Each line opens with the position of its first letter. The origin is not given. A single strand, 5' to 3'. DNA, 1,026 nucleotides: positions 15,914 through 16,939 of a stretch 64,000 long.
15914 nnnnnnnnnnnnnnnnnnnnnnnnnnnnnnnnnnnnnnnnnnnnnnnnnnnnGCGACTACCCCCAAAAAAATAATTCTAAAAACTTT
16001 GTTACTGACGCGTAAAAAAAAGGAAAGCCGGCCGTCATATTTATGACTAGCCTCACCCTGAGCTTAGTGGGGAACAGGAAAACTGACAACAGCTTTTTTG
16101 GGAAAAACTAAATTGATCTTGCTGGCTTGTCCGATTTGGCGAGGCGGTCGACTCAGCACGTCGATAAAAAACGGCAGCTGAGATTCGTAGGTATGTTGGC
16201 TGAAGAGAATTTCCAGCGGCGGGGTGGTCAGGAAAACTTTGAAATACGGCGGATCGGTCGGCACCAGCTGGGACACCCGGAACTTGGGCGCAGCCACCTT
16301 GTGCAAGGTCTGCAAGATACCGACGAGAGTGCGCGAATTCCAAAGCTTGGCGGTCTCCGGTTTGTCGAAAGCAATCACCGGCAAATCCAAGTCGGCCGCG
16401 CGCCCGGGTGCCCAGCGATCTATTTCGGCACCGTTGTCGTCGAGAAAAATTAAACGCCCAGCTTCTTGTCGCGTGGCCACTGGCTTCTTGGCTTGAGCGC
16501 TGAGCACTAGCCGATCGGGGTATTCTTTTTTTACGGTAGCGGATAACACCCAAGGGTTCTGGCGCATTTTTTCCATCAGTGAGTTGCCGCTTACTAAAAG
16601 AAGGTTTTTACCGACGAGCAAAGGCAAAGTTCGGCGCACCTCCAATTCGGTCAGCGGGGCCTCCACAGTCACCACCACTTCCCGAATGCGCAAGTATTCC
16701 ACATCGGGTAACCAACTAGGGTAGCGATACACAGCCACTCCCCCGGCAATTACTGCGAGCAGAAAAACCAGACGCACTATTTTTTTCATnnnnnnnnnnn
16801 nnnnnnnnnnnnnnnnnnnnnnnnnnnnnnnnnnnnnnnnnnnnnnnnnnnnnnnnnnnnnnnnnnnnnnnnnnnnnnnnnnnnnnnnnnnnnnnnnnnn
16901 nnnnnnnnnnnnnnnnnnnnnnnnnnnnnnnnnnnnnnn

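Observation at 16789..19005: Non-canonical genes heading the ftsQAZ operon: PpnN/LOG-like nucleosidase with histone H1-like Lys-rich tail, and a glycosyltransferase coupled to ftsQ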

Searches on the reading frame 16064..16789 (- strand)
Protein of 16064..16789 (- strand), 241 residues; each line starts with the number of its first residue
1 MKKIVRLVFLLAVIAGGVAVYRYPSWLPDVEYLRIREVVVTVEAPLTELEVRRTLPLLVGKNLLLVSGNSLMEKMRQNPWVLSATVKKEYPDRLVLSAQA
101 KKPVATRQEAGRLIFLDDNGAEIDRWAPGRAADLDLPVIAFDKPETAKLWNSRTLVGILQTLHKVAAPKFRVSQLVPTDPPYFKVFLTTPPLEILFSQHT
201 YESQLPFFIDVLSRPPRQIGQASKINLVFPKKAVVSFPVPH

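Call 3: search_protein_families(library=pfam, proteins=[window:16064-16789:-], max_evalue=0.01)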
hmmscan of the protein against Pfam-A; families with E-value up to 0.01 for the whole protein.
window:16064-16789:- (241 aa): 1 family
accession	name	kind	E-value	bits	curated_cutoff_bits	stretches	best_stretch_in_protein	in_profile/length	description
PF08478.15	POTRA_1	-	6.8e-10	39.5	23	1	34-95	2-63/69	POTRA domain, FtsQ-type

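Call 4: search_protein_families(library=ncbifam, proteins=[window:16064-16789:-], max_evalue=0.01)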
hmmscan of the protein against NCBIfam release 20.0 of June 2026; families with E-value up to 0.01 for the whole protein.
window:16064-16789:- (241 aa): 2 families
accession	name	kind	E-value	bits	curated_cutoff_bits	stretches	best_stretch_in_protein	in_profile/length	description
NF008043.0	PRK10775.1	equivalog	7.7e-05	22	366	1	5-108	27-133/276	cell division protein FtsQ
NF004039.0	PRK05529.1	equivalog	0.0016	17.6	353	1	33-125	61-153/255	cell division protein FtsQ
